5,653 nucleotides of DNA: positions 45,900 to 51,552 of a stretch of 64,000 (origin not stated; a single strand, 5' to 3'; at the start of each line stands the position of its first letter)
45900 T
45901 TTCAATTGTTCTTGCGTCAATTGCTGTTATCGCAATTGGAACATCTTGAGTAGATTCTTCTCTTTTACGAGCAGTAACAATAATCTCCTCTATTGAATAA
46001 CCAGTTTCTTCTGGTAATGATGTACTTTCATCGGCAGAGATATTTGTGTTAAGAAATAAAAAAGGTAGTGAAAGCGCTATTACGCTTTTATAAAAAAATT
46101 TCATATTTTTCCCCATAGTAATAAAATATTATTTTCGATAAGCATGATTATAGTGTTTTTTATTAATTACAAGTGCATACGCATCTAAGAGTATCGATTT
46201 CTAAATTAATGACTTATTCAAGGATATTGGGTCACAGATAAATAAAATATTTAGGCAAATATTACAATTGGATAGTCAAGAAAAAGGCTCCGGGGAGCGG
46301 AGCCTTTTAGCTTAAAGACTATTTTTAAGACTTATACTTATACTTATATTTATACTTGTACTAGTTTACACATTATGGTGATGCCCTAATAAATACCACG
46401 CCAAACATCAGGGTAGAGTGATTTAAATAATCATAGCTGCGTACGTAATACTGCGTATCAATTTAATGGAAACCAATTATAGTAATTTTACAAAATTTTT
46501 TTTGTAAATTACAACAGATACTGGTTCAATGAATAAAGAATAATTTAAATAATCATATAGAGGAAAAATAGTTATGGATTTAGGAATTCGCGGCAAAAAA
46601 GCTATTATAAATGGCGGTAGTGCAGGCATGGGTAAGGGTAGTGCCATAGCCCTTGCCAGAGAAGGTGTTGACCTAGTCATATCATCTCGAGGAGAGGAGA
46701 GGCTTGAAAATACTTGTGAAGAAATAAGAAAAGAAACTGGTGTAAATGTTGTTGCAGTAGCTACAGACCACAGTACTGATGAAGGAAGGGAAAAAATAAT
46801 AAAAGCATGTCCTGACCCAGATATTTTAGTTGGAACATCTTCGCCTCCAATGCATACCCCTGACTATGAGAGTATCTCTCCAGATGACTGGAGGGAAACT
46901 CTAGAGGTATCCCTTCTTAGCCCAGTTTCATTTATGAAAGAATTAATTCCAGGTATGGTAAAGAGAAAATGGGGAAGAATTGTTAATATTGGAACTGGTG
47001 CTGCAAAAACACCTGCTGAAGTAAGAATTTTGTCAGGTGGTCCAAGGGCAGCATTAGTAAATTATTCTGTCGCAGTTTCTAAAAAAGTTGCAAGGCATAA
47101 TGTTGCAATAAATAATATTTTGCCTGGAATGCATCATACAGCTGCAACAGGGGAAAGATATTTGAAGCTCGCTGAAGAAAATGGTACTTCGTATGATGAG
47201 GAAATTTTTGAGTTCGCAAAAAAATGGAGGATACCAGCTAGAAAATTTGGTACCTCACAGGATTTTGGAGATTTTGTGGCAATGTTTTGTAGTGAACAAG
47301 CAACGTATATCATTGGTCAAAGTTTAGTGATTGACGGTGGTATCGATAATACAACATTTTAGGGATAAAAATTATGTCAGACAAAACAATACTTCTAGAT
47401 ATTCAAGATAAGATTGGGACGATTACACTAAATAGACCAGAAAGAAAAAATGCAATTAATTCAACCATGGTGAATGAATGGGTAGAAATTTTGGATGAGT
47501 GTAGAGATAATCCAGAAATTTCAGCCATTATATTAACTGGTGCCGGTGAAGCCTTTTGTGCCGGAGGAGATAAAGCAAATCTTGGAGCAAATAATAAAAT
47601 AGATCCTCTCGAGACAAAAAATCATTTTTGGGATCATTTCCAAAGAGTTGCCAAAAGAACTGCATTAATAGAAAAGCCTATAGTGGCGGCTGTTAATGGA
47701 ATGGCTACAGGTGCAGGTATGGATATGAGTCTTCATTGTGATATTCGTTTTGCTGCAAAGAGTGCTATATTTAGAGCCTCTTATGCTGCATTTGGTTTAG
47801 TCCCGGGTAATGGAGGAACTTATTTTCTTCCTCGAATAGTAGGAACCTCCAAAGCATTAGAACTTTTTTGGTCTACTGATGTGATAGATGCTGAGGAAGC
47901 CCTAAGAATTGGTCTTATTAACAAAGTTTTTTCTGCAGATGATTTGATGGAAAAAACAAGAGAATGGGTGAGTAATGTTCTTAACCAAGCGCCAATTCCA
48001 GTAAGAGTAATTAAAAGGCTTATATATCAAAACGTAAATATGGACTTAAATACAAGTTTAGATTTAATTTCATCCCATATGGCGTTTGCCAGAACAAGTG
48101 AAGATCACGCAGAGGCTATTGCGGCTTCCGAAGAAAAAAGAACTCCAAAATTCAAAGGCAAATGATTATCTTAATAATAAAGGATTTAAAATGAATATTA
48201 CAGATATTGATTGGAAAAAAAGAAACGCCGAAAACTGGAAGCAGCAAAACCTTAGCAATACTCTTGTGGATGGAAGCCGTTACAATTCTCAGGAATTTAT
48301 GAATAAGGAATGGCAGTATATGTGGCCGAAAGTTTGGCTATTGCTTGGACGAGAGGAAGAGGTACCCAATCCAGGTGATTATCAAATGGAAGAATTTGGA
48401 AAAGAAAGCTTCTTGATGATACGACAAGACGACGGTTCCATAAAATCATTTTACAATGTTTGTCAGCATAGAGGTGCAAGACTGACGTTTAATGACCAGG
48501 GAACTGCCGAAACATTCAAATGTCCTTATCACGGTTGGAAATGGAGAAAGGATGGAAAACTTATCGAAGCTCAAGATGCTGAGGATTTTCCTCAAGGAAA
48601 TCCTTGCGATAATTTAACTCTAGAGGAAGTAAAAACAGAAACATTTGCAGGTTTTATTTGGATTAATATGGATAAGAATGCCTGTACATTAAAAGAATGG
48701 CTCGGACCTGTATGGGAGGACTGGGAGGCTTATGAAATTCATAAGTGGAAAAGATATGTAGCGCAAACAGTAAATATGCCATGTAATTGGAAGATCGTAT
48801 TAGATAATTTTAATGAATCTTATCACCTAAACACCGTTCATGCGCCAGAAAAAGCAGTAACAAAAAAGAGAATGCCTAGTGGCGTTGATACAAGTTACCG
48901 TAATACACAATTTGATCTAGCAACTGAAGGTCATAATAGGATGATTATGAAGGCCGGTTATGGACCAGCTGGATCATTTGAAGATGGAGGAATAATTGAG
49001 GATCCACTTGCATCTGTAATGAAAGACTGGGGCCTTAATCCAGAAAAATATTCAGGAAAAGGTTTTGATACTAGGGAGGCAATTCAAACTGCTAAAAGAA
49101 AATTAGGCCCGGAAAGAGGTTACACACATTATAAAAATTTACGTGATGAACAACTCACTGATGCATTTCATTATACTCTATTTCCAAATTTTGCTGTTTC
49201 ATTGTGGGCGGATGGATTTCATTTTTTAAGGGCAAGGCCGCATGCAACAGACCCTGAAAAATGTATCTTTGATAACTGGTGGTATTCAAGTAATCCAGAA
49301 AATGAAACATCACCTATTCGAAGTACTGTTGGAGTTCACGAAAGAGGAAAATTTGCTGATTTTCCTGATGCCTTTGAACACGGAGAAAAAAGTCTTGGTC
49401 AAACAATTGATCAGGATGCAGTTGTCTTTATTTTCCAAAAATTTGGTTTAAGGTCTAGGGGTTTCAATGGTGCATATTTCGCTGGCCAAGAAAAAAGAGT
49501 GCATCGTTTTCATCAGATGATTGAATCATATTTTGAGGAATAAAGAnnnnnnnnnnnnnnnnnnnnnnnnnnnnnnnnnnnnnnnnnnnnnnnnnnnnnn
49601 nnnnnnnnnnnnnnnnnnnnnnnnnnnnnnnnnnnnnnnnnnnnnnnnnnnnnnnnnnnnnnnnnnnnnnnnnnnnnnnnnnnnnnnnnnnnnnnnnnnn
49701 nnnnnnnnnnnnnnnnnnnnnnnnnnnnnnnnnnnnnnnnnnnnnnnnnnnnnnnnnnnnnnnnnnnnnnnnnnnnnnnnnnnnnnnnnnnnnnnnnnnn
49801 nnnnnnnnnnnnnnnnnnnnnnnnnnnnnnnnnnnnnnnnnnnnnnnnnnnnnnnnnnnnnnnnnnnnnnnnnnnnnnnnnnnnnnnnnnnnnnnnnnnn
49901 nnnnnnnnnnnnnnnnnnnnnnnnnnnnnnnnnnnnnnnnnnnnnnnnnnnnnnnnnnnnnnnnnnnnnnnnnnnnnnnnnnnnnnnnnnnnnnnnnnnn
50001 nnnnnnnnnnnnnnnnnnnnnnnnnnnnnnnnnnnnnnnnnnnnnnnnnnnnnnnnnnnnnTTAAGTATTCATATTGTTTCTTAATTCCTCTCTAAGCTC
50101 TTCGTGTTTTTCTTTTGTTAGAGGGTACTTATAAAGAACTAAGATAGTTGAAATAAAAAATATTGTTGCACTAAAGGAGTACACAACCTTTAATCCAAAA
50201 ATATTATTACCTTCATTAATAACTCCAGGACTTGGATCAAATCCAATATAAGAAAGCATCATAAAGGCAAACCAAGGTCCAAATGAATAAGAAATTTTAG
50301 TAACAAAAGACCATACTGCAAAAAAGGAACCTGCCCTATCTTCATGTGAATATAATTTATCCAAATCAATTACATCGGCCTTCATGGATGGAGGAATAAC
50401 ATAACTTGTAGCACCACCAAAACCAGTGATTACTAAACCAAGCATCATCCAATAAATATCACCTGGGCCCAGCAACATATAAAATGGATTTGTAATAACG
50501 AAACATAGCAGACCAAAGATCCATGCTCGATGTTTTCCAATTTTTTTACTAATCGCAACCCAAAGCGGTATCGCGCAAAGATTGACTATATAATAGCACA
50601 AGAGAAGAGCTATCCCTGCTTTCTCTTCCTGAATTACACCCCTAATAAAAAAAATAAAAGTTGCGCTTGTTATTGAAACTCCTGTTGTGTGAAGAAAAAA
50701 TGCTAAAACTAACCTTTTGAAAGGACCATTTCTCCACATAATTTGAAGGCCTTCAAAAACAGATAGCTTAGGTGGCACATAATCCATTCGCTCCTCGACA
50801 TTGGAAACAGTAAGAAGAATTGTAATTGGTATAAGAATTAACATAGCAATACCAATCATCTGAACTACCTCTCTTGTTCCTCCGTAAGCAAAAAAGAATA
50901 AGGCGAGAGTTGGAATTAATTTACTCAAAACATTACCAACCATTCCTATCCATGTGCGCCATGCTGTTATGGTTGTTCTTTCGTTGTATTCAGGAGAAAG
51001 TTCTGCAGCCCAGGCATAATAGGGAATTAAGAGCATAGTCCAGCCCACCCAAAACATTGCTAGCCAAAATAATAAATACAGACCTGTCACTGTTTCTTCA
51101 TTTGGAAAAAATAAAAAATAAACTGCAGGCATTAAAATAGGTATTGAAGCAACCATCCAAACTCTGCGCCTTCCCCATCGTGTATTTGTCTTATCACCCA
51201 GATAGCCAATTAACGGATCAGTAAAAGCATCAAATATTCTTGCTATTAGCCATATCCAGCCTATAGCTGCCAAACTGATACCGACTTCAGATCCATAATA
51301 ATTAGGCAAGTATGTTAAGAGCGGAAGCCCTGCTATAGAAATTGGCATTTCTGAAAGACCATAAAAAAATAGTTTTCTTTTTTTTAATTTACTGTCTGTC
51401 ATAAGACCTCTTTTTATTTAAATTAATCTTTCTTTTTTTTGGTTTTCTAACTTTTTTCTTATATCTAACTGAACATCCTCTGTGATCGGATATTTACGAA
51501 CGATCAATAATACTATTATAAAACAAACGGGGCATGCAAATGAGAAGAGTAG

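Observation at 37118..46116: TonB-dependent receptor plus six-gene oxidative operon (KstD-like flavoprotein, NmrA, P450, beta-helix, diheme cytochrome, GFA)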

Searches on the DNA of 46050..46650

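Call 67: search_rna_families(source=window, start=46050, end=46650, threshold=evalue, max_evalue=1)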
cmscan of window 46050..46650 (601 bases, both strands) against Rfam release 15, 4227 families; matches with E-value up to 1: 3.
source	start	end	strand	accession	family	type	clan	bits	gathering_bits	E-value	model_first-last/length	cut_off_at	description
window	46217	46305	+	RF02236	asX2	Gene; sRNA;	-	25.2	70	0.011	1-87/87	no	Xanthomonas sRNA asX2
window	46278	46334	-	RF01859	Phe_leader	Cis-reg; leader;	-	21.3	55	0.47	1-125/125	no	Phenylalanine leader peptide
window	46524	46550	-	RF01379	CRISPR-DR66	Gene; CRISPR;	CL00014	21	45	0.41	1-37/37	no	CRISPR RNA direct repeat element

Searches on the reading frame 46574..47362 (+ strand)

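Call 3: search_protein_families(library=pfam, proteins=[window:46574-47362:+], max_evalue=0.01)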
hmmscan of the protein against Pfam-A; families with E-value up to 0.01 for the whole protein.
window:46574-47362:+ (262 aa): 3 families
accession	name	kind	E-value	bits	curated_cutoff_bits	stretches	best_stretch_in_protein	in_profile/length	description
PF13561.12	adh_short_C2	-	5.6e-29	101.8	27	1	17-257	6-235/236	Enoyl-(Acyl carrier protein) reductase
PF00106.31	adh_short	-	2e-28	99.7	26.6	1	8-194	1-189/195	short chain dehydrogenase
PF08659.16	KR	-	0.00071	20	22.6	1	11-80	4-76/180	KR domain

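Call 4: search_protein_families(library=ncbifam, proteins=[window:46574-47362:+], max_evalue=0.01)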
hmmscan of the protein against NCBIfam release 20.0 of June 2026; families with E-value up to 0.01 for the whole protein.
window:46574-47362:+ (262 aa): 205 families (the best 25 are shown)
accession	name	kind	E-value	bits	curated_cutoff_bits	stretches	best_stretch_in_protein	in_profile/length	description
NF006212.0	PRK08339.1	equivalog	2.6e-37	128.9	339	1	4-262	5-263/263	short chain dehydrogenase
NF005559.1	PRK07231.1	subfamily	3.2e-36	125.1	215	1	6-257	3-247/249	glucose 1-dehydrogenase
NF004779.0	PRK06125.1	subfamily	7.3e-35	120.7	261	1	1-259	1-255/259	short-chain dehydrogenase/reductase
NF005095.0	PRK06523.1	subfamily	8.1e-34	117.3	231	1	4-258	7-258/261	oxidoreductase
NF009466.0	PRK12826.1-2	subfamily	4.3e-30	105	222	1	8-257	4-244/248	3-oxoacyl-ACP reductase FabG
NF047420.2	EF_P_mod_YmfI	equivalog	3.6e-28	98.9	238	1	10-257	2-235/236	elongation factor P 5-aminopentanone reductase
TIGR01963.1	PHB_DH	subfamily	3.7e-28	98.5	307.05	1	8-256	2-251/255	3-hydroxybutyrate dehydrogenase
NF009093.0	PRK12429.1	subfamily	1.9e-27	96.2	258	1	6-256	4-255/259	3-hydroxybutyrate dehydrogenase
NF006070.0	PRK08213.1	subfamily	2.5e-27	96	279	1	5-258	10-257/259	gluconate 5-dehydrogenase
NF005390.0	PRK06935.1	equivalog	2.9e-26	92.4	369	1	5-256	13-254/258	2-dehydro-3-deoxy-D-gluconate 5-dehydrogenase KduD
TIGR01830.1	3oxo_ACP_reduc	equivalog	3.2e-26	92.5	297.75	1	10-257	1-238/239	3-oxoacyl-[acyl-carrier-protein] reductase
NF006693.0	PRK09242.1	equivalog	3.6e-26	91.8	328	1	5-261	8-257/258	SDR family oxidoreductase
NF009384.0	PRK12743.1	equivalog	4e-26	91.8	264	1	8-258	7-248/258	SDR family oxidoreductase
TIGR03206.1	benzo_BadH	equivalog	5.6e-26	91.4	431.2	1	5-257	1-248/250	2-hydroxycyclohexanecarboxyl-CoA dehydrogenase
NF004202.0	PRK05653.2-2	equivalog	2.1e-25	89.7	333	1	4-256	4-246/259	3-oxoacyl-ACP reductase FabG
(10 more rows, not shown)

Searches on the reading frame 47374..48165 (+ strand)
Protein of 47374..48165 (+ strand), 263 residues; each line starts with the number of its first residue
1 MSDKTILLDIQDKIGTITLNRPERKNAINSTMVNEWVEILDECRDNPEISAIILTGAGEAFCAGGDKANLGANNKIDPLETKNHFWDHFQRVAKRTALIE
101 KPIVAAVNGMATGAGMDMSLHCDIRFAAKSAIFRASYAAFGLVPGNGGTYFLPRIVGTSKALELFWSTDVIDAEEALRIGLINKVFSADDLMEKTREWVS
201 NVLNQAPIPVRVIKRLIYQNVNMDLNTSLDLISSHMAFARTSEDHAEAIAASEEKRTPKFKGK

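Call 8: search_protein_families(library=pfam, proteins=[window:47374-48165:+], max_evalue=0.0001)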
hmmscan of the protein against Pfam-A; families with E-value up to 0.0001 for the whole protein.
window:47374-48165:+ (263 aa): 2 families
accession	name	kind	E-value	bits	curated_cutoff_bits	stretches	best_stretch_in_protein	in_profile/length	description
PF00378.25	ECH_1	-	7.3e-60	202.8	27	1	10-262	2-250/251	Enoyl-CoA hydratase/isomerase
PF16113.10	ECH_2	-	9.6e-35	121.1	27.2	1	14-254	1-243/335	Enoyl-CoA hydratase/isomerase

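Call 33: search_protein_families(library=ncbifam, proteins=[window:47374-48165:+], max_evalue=1e-10)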
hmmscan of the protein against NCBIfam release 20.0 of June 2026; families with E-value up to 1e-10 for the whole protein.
window:47374-48165:+ (263 aa): 67 families (the best 25 are shown)
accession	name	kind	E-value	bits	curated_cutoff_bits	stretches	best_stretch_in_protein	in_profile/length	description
NF006699.0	PRK09245.1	subfamily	2.1e-70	237.1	354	1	4-262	3-265/266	crotonase/enoyl-CoA hydratase family protein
NF004475.0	PRK05809.1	subfamily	1e-64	218.5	394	1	2-263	2-260/260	short-chain-enoyl-CoA hydratase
NF004857.0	PRK06210.1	equivalog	1.8e-60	204.7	341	1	2-262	6-274/275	enoyl-CoA hydratase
NF006109.0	PRK08260.1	subfamily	6.1e-60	203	320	1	4-262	4-277/296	enoyl-CoA hydratase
NF051848.1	EnCoAHydtEchA19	equivalog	5.5e-56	190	400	1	6-263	2-258/258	enoyl-CoA hydratase EchA19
TIGR02280.1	PaaB1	equivalog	9.6e-55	185.8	345.15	1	6-263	1-256/256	2-(1,2-epoxy-1,2-dihydrophenyl)acetyl-CoA isomerase PaaG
NF005802.0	PRK07657.1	equivalog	2.4e-54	184.6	363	1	6-263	5-260/260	enoyl-CoA hydratase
NF004781.0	PRK06127.1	subfamily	1.2e-51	176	291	1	3-263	10-269/269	enoyl-CoA hydratase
NF046063.1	oxepin_alt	equivalog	1.8e-51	175.1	300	1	11-259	7-254/254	oxepin-CoA hydrolase, alternative type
NF004635.0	PRK05981.1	equivalog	2.1e-51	175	351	1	3-263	3-266/266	enoyl-CoA hydratase/isomerase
NF004840.0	PRK06190.1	equivalog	5.9e-51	173.6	253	1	2-254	2-249/260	enoyl-CoA hydratase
NF004525.0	PRK05870.1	equivalog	1.6e-50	172.4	285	1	4-253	3-247/249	enoyl-CoA hydratase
NF005700.0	PRK07511.1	subfamily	3.9e-50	170.9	274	1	11-261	10-259/260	enoyl-CoA hydratase family protein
NF004517.0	PRK05862.1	equivalog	1.5e-49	168.8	396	1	1-261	1-255/257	enoyl-CoA hydratase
NF042430.2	EnCoAhydt_DpgD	equivalog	1.9e-49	168.4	400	1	11-262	4-257/258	enoyl-CoA-hydratase DpgD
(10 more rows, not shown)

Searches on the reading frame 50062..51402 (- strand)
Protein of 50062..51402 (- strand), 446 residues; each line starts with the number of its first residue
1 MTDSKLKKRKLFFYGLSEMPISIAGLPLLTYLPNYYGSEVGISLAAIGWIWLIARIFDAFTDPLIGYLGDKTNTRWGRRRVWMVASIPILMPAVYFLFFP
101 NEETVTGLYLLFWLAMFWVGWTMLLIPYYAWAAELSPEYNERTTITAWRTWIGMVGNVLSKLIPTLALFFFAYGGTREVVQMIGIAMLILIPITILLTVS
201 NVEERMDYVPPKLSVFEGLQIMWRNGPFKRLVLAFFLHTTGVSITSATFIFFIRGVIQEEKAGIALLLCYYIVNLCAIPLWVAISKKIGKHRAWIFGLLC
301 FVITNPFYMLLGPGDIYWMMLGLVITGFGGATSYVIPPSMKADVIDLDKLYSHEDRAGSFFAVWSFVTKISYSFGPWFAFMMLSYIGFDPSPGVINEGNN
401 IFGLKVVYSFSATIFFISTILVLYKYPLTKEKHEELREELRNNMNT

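Call 8: search_protein_families(library=pfam, proteins=[window:50062-51402:-], max_evalue=0.0001)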
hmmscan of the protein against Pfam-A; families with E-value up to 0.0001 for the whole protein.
window:50062-51402:- (446 aa): 2 families
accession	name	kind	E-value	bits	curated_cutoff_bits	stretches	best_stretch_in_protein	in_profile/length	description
PF13347.12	MFS_2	-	1.4e-86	291.1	27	1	13-430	1-427/427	MFS/sugar transport protein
PF07690.21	MFS_1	-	1.3e-34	120.1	33.4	2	28-376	15-347/347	Major Facilitator Superfamily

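Call 33: search_protein_families(library=ncbifam, proteins=[window:50062-51402:-], max_evalue=1e-10)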
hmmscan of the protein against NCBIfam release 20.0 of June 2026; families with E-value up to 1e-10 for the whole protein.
window:50062-51402:- (446 aa): 5 families
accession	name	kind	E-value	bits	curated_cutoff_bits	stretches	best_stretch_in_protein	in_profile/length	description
TIGR00792.1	gph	subfamily_domain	1.4e-54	185.5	231.35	1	14-442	4-436/437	glycoside-pentoside-hexuronide (GPH):cation symporter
NF007353.0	PRK09848.1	equivalog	8.1e-35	120.5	528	1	5-442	4-443/457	glucuronide transporter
NF007749.0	PRK10429.1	equivalog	5.6e-34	117.8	456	1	10-442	7-449/473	melibiose:sodium transporter MelB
NF007237.0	PRK09669.1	subfamily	8.8e-34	116.9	610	1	3-442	3-444/461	putative symporter YagG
NF008526.0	PRK11462.1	equivalog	4.9e-22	78.3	836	1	13-441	13-443/460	glycoside-pentoside-hexuronide family transporter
